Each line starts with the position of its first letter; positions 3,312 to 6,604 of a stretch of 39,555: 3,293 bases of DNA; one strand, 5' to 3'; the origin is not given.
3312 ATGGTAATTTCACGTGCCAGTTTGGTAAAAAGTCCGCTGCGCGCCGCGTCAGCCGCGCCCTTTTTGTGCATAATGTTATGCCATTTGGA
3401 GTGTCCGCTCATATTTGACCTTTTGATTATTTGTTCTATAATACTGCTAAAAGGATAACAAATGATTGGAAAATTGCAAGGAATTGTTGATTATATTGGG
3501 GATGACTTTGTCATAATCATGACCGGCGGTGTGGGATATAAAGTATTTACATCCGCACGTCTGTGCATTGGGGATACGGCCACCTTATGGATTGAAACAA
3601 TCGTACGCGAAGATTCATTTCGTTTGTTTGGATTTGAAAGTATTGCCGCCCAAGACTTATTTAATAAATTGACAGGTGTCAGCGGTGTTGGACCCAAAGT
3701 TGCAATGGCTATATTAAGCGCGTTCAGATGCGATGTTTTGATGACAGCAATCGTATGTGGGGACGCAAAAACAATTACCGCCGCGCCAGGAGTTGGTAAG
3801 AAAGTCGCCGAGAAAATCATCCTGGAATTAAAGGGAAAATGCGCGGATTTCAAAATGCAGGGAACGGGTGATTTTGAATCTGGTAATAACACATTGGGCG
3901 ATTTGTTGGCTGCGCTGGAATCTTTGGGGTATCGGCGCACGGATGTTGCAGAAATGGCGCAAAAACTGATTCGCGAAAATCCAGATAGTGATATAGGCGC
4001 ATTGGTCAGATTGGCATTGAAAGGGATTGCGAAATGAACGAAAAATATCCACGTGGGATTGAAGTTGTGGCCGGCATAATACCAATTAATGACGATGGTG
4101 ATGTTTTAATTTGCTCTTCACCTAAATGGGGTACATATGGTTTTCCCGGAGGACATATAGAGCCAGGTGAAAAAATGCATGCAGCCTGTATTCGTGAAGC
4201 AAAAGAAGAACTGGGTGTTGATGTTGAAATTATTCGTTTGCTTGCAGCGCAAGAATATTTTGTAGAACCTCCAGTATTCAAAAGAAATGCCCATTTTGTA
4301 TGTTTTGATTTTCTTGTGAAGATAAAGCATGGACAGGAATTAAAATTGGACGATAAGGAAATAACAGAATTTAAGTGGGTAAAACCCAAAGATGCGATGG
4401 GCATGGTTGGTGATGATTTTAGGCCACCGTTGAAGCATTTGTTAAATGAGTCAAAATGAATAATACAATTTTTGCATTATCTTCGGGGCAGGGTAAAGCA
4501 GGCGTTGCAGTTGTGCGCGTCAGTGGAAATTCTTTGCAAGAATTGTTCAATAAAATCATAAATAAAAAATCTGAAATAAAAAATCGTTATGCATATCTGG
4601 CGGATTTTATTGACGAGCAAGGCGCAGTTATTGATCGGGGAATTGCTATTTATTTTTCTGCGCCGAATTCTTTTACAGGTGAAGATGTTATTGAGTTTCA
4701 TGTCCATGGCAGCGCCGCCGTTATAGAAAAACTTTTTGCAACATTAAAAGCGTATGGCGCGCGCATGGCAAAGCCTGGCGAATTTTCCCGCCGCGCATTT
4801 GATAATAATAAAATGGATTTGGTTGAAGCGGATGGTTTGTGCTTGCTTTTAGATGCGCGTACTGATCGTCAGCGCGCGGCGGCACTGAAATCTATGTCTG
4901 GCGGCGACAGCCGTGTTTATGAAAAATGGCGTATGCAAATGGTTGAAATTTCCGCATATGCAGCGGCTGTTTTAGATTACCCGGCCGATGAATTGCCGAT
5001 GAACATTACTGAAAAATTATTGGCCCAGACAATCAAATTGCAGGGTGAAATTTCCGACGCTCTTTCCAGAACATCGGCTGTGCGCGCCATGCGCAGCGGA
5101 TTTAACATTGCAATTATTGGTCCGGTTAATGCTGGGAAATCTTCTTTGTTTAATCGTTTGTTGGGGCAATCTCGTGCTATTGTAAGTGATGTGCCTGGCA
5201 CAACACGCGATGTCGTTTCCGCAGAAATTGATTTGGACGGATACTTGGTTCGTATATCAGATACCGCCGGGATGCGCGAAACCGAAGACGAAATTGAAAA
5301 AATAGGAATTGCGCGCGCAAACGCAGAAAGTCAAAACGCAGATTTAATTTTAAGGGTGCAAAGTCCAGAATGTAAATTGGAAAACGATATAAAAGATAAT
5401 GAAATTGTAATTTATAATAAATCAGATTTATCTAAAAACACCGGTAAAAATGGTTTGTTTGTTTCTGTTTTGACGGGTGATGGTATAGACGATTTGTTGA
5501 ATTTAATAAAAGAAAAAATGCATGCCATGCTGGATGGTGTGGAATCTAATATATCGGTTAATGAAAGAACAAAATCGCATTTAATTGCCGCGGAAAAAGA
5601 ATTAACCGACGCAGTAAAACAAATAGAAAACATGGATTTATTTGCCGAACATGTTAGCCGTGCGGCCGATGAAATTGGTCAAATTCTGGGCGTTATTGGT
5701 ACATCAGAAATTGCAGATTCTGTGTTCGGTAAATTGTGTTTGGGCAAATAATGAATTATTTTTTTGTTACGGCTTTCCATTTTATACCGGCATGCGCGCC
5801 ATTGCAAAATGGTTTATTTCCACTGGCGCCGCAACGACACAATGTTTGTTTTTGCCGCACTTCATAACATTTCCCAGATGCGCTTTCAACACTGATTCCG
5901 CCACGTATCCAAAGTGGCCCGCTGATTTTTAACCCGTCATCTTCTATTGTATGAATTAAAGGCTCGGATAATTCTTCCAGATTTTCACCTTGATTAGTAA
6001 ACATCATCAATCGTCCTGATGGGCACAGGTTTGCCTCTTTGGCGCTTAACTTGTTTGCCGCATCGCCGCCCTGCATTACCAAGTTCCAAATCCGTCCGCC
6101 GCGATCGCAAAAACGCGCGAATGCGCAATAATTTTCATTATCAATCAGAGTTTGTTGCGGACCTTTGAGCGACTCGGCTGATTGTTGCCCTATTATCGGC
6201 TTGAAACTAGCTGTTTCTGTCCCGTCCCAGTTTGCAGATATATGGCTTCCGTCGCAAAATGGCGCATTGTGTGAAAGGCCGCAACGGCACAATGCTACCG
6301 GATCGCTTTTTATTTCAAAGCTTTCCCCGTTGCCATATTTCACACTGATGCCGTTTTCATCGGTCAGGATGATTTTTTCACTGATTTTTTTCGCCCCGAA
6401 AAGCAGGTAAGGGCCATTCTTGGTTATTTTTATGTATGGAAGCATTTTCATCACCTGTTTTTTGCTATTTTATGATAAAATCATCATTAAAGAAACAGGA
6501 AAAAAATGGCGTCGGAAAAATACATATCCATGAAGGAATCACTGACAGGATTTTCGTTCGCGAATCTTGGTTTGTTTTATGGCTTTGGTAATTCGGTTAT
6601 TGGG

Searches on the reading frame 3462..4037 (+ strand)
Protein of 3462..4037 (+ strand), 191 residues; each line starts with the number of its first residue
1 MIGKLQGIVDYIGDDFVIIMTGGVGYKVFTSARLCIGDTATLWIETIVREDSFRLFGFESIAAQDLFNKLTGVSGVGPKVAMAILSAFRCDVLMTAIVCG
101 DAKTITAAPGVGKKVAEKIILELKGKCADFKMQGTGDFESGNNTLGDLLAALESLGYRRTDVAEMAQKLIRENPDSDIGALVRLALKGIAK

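Call 8: search_protein_families(library=pfam, proteins=[window:3462-4037:+], max_evalue=0.001)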
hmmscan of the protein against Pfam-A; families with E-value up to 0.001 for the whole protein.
window:3462-4037:+ (191 aa): 5 families
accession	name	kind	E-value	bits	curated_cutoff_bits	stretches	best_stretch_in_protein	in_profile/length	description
PF01330.27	RuvA_N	-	1.4e-16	60.8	23.6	1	1-57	1-61/61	RuvA N terminal domain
PF14520.12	HHH_5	-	3.5e-15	56.7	27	1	67-124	1-56/57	Helix-hairpin-helix domain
PF07499.19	RuvA_C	-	1.1e-09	39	24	1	145-189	3-46/47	RuvA, C-terminal domain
PF00633.29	HHH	-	1.1e-07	31.7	24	0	70-86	13-29/30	Helix-hairpin-helix motif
PF01367.25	5_3_exonuc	-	0.00046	21.1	40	0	68-88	18-38/97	5'-3' exonuclease, C-terminal SAM fold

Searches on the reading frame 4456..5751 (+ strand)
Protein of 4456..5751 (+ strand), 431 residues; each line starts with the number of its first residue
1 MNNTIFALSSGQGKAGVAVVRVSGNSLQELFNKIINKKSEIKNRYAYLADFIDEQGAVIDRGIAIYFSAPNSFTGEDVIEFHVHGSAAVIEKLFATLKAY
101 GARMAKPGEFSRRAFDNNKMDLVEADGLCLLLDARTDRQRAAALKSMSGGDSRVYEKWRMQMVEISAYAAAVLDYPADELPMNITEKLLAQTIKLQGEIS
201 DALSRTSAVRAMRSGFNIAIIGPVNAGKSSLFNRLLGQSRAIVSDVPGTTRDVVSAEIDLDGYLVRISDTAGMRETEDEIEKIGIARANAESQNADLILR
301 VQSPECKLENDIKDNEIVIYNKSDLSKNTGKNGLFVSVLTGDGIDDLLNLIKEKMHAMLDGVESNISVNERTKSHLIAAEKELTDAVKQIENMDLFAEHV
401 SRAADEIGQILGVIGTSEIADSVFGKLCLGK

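Call 8: search_protein_families(library=pfam, proteins=[window:4456-5751:+], max_evalue=0.001)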
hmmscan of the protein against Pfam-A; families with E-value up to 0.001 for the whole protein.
window:4456-5751:+ (431 aa): 7 families
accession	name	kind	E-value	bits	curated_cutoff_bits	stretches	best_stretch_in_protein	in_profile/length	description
PF10396.14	TrmE_N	-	3.2e-38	131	29.8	1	4-119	1-117/117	GTP-binding protein TrmE N-terminus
PF12631.12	MnmE_helical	-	2.2e-34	119.9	40.1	1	122-428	1-211/211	MnmE helical domain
PF01926.29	MMR_HSR1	-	6.6e-23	81.4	21.9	1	217-318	1-97/113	50S ribosome-binding GTPase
PF02421.24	FeoB_N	-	9.4e-09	35.4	27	1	217-302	2-86/156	Ferrous iron transport protein B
PF00009.33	GTP_EFTU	-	4.3e-05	23.6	26.5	0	216-244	4-32/188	Elongation factor Tu GTP binding domain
PF00350.29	Dynamin_N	-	5.4e-05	23.7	27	1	218-265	1-47/168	Dynamin family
PF03193.22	RsgA_GTPase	-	0.00013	22.3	30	0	206-277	97-172/174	RsgA GTPase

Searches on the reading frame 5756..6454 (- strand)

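Call 8: search_protein_families(library=pfam, proteins=[window:5756-6454:-], max_evalue=0.001)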
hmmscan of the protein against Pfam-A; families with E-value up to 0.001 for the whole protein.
window:5756-6454:- (232 aa): 2 families
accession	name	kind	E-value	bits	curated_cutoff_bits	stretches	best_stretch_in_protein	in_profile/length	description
PF09360.15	zf-CDGSH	-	1.4e-32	112.1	29.5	2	179-222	2-48/48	Iron-binding zinc finger CDGSH type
PF06902.16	Fer4_19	-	3.8e-05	24.1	24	1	97-151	2-61/64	Divergent 4Fe-4S mono-cluster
